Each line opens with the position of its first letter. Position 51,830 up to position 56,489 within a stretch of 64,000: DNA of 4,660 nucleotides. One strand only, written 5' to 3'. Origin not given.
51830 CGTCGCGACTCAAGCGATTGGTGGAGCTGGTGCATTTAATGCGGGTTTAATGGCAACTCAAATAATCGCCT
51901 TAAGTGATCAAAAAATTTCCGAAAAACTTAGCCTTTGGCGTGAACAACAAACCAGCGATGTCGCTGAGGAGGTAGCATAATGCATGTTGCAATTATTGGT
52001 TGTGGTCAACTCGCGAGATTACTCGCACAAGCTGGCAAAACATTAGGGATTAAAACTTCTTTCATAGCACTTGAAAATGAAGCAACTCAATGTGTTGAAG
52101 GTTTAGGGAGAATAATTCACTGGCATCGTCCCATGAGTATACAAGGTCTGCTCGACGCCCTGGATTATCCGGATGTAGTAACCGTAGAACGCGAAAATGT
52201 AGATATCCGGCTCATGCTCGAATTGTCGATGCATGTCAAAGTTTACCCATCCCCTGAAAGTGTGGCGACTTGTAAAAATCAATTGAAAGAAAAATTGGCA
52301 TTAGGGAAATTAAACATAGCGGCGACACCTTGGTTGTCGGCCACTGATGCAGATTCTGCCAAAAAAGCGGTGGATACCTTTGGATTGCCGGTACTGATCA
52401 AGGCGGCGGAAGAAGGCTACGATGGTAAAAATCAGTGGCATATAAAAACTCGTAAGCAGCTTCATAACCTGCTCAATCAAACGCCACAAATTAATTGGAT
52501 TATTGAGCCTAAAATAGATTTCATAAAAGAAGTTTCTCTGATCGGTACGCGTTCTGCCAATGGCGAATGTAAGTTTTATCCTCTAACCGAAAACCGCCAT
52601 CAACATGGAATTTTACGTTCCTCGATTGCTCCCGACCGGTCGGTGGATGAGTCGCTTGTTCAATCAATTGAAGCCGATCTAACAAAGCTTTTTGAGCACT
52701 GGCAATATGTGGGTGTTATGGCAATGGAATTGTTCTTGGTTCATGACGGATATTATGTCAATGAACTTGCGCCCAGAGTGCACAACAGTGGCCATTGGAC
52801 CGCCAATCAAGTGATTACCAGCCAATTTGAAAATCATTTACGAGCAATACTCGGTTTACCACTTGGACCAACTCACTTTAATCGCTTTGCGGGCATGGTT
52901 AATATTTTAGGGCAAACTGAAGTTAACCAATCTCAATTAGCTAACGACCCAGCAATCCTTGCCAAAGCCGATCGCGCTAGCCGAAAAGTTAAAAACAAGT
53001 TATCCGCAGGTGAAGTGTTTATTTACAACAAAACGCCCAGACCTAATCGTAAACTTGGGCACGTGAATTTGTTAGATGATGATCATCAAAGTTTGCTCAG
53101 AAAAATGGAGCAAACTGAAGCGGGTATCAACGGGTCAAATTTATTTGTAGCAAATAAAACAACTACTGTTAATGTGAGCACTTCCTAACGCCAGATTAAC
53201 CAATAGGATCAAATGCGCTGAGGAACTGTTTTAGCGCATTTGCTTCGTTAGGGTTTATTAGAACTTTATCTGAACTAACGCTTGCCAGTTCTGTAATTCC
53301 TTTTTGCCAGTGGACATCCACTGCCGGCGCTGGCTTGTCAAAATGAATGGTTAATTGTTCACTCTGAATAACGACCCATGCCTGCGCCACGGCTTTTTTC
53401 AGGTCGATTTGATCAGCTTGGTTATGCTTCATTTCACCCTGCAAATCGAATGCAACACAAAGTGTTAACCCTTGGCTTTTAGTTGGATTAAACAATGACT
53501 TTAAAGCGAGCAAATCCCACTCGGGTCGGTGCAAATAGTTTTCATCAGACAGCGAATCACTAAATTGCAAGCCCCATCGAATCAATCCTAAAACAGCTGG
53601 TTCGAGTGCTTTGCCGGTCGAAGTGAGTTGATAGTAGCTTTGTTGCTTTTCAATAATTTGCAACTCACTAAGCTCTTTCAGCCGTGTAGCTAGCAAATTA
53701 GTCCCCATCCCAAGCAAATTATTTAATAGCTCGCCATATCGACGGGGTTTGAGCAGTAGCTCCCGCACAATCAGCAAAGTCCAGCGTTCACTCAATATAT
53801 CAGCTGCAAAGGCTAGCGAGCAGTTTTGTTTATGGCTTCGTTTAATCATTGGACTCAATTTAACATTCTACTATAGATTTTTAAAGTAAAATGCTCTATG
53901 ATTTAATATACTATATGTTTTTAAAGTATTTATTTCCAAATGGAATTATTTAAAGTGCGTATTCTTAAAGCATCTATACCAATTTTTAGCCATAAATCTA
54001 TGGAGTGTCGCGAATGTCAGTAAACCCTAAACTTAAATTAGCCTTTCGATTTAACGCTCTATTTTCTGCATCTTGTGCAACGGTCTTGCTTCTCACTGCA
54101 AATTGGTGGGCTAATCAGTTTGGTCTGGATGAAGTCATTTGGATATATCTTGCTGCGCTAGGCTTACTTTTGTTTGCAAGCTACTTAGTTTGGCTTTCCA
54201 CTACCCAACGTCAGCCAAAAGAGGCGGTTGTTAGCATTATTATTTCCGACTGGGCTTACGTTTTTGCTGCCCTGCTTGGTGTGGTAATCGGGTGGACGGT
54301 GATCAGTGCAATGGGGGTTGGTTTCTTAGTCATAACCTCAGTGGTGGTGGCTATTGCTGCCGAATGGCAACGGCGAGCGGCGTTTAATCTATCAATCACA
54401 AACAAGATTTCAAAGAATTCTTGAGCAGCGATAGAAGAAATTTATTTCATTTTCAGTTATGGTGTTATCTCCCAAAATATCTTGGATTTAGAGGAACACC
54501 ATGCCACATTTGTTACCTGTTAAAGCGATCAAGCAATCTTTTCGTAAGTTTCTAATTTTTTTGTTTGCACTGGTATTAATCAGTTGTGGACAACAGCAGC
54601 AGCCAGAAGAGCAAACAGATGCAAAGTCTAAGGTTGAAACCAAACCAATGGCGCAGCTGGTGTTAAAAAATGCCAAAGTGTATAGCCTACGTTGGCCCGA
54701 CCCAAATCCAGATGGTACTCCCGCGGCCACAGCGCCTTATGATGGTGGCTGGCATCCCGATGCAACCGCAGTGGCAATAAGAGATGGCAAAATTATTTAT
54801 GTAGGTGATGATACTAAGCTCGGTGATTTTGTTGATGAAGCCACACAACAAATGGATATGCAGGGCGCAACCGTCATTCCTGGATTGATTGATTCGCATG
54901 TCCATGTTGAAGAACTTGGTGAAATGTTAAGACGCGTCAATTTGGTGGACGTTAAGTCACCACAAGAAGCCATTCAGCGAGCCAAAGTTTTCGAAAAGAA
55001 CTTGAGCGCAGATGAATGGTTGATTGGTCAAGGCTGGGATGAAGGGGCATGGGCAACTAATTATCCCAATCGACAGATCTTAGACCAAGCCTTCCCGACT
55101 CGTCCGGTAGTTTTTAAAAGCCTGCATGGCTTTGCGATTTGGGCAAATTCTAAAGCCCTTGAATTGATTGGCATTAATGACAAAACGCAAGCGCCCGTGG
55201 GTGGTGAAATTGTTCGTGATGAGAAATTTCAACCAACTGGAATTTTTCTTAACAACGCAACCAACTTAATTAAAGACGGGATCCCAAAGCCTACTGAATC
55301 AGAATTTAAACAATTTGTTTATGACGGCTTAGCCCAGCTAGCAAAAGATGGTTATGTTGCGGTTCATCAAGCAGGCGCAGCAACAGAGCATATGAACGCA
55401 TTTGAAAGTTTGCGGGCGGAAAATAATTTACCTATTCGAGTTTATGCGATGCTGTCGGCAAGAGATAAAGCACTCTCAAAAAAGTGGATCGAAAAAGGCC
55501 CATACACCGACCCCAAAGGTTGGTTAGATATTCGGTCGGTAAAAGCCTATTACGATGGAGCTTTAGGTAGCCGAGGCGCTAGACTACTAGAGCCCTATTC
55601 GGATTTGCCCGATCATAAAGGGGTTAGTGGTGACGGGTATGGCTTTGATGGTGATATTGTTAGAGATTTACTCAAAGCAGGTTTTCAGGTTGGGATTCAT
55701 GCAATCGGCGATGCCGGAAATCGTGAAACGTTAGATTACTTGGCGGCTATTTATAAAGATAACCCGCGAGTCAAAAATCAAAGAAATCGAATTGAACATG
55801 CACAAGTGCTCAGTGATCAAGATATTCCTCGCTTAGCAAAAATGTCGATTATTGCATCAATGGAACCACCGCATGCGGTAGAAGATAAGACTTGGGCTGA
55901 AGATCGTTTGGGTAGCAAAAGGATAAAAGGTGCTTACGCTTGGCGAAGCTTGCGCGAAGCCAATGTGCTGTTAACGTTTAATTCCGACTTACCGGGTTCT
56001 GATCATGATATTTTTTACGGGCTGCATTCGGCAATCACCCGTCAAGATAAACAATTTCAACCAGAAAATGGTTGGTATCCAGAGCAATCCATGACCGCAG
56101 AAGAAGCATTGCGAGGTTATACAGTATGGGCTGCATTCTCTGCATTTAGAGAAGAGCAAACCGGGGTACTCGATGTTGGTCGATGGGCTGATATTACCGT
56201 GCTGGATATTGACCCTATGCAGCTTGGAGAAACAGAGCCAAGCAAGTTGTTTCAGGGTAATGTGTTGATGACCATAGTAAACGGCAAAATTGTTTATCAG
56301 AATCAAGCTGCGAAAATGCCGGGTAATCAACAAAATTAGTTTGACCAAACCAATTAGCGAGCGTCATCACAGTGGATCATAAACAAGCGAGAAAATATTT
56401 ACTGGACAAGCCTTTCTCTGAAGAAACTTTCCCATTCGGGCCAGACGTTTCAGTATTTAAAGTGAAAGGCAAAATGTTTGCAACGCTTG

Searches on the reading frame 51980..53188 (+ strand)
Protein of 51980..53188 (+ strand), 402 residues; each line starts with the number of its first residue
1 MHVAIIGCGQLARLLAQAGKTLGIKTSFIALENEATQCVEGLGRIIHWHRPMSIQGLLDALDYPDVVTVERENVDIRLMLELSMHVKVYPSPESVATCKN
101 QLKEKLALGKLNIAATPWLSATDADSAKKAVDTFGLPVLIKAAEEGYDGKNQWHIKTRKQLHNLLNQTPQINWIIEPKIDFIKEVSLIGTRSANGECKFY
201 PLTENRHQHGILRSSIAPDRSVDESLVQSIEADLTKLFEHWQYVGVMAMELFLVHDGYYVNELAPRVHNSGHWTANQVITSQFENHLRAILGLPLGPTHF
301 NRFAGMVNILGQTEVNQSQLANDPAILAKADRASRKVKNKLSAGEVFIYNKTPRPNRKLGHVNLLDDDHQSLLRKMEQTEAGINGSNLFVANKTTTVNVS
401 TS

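Call 77: search_protein_families(library=pfam, proteins=[window:51980-53188:+], max_evalue=0.00001)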
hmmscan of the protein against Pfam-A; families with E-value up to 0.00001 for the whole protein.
window:51980-53188:+ (402 aa): 3 families
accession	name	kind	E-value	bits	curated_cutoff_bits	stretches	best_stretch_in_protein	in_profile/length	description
PF02222.28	ATP-grasp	-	1.7e-47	161.8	27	1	108-283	3-179/179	ATP-grasp domain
PF22660.2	RS_preATP-grasp-like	-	3.6e-12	47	27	1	2-96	3-95/98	Ribonucleotide synthetase preATP-grasp domain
PF17769.7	PurK_C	-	3.4e-11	43.1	22.6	1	304-374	1-55/56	Phosphoribosylaminoimidazole carboxylase C-terminal domain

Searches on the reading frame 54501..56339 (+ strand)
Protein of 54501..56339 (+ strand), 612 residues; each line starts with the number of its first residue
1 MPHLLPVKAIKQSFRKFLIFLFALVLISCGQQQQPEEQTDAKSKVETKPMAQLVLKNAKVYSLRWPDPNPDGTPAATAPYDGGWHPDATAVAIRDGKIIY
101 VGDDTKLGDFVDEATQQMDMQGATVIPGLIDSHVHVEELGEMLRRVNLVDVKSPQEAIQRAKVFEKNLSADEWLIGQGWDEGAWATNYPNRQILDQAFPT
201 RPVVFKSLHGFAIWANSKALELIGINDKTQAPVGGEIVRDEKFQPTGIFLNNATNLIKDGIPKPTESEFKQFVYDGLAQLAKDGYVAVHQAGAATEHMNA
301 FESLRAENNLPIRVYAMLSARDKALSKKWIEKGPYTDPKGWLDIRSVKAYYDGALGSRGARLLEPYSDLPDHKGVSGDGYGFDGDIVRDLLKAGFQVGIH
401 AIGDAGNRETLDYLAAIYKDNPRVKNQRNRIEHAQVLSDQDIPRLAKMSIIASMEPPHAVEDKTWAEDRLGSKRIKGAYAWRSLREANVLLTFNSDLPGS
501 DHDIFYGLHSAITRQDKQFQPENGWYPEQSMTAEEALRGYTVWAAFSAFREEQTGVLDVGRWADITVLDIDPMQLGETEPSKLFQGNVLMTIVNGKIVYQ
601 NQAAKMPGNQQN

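Call 77: search_protein_families(library=pfam, proteins=[window:54501-56339:+], max_evalue=0.00001)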
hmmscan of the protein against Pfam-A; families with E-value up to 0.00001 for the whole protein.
window:54501-56339:+ (612 aa): 2 families
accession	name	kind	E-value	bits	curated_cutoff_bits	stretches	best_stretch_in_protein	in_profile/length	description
PF07969.17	Amidohydro_3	-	4.7e-93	313.6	29.7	1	118-599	3-472/472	Amidohydrolase family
PF01979.26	Amidohydro_1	-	7.2e-12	45.6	25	1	488-598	242-345/345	Amidohydrolase family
